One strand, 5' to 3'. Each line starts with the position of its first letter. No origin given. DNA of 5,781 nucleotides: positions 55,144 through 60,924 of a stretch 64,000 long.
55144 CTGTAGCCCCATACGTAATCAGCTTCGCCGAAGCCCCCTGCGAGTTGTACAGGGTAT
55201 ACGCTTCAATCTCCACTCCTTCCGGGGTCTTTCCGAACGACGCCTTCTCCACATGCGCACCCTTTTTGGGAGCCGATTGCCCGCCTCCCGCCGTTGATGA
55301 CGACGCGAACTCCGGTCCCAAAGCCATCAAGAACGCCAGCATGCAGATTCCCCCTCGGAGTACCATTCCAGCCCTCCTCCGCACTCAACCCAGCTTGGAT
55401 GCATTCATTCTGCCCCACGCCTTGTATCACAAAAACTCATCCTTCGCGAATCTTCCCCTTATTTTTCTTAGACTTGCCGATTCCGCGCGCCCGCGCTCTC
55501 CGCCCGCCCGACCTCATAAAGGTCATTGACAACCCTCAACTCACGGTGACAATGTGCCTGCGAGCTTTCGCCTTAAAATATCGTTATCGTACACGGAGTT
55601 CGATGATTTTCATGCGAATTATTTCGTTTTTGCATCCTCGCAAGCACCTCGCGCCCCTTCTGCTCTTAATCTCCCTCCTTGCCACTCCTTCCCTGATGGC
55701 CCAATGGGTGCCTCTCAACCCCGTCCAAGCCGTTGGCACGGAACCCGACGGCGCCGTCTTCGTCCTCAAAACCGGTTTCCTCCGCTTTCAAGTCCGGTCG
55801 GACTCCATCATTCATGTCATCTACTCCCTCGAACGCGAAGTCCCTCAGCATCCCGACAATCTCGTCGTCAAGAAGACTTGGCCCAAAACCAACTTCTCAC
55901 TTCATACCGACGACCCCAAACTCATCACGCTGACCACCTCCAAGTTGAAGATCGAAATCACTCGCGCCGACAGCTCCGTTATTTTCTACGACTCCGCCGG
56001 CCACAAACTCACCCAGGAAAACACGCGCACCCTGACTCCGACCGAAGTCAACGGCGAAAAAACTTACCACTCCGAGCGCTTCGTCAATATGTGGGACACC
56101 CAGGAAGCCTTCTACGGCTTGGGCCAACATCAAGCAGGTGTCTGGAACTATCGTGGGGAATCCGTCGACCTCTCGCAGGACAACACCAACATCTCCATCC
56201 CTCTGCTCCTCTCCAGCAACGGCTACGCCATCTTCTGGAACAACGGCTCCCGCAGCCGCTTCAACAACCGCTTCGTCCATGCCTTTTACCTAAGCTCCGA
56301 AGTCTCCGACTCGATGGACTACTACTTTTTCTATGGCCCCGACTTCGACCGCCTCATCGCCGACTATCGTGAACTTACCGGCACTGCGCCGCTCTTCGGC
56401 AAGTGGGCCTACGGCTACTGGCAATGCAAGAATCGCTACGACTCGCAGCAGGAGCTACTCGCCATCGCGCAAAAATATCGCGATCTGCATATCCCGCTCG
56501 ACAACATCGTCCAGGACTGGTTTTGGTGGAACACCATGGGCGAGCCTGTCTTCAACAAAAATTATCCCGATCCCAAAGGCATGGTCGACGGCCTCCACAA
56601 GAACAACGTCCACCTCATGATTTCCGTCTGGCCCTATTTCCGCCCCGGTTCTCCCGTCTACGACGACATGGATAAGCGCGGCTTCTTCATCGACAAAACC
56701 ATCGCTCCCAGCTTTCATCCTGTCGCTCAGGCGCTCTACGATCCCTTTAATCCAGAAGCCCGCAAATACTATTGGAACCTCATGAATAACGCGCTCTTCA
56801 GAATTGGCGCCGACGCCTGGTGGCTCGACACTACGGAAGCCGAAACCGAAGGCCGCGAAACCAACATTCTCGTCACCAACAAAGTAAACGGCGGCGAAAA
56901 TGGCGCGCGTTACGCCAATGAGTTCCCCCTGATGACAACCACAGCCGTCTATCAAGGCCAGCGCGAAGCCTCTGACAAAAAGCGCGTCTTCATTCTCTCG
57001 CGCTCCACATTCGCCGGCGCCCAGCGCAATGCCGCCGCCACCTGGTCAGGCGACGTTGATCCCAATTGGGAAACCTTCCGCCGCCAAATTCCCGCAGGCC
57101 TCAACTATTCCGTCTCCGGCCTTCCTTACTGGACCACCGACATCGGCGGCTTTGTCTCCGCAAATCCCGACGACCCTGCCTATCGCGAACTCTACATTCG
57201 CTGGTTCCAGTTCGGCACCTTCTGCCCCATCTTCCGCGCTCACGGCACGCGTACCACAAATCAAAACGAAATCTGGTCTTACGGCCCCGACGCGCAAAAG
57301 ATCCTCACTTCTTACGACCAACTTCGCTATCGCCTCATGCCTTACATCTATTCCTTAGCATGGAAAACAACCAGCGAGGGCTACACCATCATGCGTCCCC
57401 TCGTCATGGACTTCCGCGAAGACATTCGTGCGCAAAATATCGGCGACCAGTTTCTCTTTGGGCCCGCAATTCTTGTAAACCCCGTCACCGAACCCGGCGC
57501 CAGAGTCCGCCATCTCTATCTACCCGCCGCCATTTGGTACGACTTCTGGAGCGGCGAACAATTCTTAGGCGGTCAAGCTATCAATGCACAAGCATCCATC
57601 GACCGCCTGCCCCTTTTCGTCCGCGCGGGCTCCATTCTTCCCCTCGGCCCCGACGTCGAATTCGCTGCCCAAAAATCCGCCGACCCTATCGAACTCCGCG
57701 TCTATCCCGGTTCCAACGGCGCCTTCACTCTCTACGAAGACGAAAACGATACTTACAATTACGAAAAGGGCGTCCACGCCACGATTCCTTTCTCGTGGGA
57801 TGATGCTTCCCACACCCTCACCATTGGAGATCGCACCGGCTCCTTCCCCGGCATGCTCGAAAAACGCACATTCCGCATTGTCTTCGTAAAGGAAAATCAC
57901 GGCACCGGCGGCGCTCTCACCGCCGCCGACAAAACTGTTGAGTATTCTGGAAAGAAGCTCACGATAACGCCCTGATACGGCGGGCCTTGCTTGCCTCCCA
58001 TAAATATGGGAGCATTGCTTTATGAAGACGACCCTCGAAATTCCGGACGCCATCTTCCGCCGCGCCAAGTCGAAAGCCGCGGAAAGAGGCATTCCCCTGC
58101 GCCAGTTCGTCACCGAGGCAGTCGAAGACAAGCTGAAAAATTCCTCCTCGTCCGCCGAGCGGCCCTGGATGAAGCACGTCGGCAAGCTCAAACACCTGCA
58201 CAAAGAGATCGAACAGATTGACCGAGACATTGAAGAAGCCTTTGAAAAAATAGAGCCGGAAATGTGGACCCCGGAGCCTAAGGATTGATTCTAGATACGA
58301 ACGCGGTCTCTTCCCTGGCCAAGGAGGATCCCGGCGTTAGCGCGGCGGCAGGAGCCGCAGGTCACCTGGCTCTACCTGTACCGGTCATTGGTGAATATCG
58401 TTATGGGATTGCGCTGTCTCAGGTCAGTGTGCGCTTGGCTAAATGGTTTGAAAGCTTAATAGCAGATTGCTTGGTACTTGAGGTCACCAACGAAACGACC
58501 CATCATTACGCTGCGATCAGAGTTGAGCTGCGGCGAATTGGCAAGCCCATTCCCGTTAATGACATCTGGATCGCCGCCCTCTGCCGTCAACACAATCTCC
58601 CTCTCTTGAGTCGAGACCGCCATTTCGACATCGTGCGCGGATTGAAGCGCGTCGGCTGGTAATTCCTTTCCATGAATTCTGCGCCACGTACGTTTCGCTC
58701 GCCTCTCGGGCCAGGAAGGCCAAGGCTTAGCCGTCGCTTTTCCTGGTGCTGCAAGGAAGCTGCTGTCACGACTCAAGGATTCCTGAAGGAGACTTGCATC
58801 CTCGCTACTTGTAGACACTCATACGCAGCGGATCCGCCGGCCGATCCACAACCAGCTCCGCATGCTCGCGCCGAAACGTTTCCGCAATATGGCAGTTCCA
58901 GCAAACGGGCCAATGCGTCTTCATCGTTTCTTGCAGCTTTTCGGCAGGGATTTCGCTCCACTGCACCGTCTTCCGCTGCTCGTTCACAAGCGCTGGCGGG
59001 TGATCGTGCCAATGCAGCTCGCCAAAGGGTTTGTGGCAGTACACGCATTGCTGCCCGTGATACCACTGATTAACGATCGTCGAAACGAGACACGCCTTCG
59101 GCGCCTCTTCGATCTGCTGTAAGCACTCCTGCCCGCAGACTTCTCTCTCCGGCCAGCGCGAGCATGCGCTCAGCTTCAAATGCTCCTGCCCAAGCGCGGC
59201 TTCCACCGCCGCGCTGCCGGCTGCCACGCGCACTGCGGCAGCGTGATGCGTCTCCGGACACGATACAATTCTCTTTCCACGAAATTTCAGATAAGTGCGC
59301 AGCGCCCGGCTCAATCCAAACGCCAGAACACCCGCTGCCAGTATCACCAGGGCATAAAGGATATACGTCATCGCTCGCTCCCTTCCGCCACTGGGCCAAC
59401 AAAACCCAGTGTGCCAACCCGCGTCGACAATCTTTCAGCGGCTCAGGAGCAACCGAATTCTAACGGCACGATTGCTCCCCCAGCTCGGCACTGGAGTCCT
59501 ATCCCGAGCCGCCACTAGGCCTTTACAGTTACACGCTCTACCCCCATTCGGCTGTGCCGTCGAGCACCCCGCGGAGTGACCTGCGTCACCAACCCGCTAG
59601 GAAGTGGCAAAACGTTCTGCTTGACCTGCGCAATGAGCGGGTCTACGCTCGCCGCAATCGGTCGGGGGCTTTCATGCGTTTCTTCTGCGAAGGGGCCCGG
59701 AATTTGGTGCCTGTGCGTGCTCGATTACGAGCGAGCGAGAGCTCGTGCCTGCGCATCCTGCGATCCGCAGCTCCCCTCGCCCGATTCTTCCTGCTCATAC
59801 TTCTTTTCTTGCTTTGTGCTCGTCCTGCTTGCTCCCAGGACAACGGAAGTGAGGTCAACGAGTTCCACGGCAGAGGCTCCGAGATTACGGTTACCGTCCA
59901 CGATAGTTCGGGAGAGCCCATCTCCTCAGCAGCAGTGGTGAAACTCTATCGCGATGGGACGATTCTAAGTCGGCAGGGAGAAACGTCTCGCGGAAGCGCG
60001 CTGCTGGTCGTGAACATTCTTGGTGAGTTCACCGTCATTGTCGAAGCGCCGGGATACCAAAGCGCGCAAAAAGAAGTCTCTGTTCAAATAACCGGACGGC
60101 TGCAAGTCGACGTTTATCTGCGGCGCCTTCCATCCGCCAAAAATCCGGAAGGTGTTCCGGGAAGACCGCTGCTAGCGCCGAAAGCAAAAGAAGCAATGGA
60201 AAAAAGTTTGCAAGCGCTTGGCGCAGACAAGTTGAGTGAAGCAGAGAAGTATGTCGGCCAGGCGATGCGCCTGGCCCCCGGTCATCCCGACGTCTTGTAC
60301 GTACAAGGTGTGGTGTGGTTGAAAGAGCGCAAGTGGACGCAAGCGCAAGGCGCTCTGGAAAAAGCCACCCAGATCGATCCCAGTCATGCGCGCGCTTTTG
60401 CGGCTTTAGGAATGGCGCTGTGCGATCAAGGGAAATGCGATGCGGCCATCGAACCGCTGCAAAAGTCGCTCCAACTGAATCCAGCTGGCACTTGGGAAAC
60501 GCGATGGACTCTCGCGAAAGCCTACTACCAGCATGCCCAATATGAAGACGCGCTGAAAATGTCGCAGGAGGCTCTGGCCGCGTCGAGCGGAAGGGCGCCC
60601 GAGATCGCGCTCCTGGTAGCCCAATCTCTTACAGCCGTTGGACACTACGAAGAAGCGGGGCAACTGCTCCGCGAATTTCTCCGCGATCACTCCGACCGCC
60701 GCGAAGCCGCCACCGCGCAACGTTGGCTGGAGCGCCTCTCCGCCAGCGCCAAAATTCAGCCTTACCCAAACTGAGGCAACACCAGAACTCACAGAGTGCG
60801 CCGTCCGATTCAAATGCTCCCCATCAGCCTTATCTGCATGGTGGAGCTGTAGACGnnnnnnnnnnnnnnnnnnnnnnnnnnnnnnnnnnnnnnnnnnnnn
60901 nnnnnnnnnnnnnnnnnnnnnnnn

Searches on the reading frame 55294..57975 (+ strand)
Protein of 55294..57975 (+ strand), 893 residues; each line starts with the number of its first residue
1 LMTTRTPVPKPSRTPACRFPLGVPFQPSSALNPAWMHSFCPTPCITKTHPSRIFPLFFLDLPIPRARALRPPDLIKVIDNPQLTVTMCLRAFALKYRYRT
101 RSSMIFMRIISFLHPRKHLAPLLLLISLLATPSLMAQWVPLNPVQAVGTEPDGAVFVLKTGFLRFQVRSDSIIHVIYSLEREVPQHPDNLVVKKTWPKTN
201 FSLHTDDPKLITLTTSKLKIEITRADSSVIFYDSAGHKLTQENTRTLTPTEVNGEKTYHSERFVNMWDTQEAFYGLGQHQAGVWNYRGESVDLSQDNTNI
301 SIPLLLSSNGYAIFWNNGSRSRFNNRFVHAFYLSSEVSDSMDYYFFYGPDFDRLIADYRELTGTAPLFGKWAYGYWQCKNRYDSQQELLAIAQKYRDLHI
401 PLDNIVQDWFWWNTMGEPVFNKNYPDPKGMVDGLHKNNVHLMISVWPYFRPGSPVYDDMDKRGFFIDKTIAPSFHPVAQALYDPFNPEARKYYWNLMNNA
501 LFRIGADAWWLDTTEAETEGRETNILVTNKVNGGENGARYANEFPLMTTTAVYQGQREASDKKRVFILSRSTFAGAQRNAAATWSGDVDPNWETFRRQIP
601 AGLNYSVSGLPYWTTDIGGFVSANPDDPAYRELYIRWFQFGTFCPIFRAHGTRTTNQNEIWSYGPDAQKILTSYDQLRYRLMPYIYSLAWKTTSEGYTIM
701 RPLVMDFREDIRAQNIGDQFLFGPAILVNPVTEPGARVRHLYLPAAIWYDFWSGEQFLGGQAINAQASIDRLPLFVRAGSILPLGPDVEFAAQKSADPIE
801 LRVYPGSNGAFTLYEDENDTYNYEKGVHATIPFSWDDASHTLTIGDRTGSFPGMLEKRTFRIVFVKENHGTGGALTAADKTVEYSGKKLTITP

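Call 11: search_protein_families(library=pfam, proteins=[window:55294-57975:+])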
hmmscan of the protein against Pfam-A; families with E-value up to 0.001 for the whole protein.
window:55294-57975:+ (893 aa): 4 families
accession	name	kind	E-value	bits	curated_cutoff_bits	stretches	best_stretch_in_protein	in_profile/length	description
PF01055.32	Glyco_hydro_31_2nd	-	1.2e-101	340.8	23.5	1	366-688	2-328/328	Glycosyl hydrolases family 31 TIM-barrel domain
PF21365.3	Glyco_hydro_31_3rd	-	4.5e-28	98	24.4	1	696-782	1-87/87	Glycosyl hydrolase family 31 C-terminal domain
PF17137.9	DUF5110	-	2.4e-25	88.8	27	1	798-865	1-69/71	Domain of unknown function (DUF5110)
PF13802.12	Gal_mutarotas_2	-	5.9e-15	56.4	27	1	163-323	2-183/184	Glycosyl hydrolase 31 N-terminal galactose mutarotase-like domain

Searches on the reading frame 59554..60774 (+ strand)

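Call 70: search_protein_families(library=pfam, proteins=[window:59554-60774:+])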
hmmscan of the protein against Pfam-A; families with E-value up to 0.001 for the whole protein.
window:59554-60774:+ (406 aa): 16 families
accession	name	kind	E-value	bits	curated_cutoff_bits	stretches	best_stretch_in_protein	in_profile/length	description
PF14559.12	TPR_19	-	4.3e-13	49.8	25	4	221-285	1-65/68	Tetratricopeptide repeat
PF07719.23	TPR_2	-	7.6e-13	47.9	27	0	245-278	1-34/34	Tetratricopeptide repeat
PF12895.13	ANAPC3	-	8.8e-12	45.6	27.2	2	319-374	28-81/82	Anaphase-promoting complex, cyclosome, subunit 3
PF13432.12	TPR_16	-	5.1e-11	43.2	32.7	1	257-311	9-63/65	Tetratricopeptide repeat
PF00515.34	TPR_1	-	2.1e-09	37.2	27.8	0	279-310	1-32/34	Tetratricopeptide repeat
PF13428.12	TPR_14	-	3.1e-09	37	23.5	0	349-386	1-38/44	Tetratricopeptide repeat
PF13424.12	TPR_12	-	7.5e-08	32.9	30.1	1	283-343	7-74/77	Tetratricopeptide repeat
PF13620.12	CarboxypepD_reg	-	1.1e-06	29.4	32.3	1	111-189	2-81/82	Carboxypeptidase regulatory-like domain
PF23914.1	TPR_CcmH_CycH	-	1.2e-06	28.9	42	0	252-341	57-148/158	Cytochrome c-type biogenesis protein H TPR domain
PF13414.12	TPR_11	-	3e-06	27.3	26.8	0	286-326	1-40/42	TPR repeat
PF13374.12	TPR_10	-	1.7e-05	25.1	27.5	0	279-308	2-31/42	Tetratricopeptide repeat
PF13431.12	TPR_17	-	6.6e-05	23.3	24.4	0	268-299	2-33/34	Tetratricopeptide repeat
PF14561.12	TPR_20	-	7.7e-05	23.4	25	0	342-394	15-67/90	Tetratricopeptide repeat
PF23300.3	HEAT_Nup120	-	9.1e-05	22.8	29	1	236-375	17-151/170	Nucleoporin Nup120, HEAT repeats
PF13174.12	TPR_6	-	0.00018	22.4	26.3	0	246-276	1-31/33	Tetratricopeptide repeat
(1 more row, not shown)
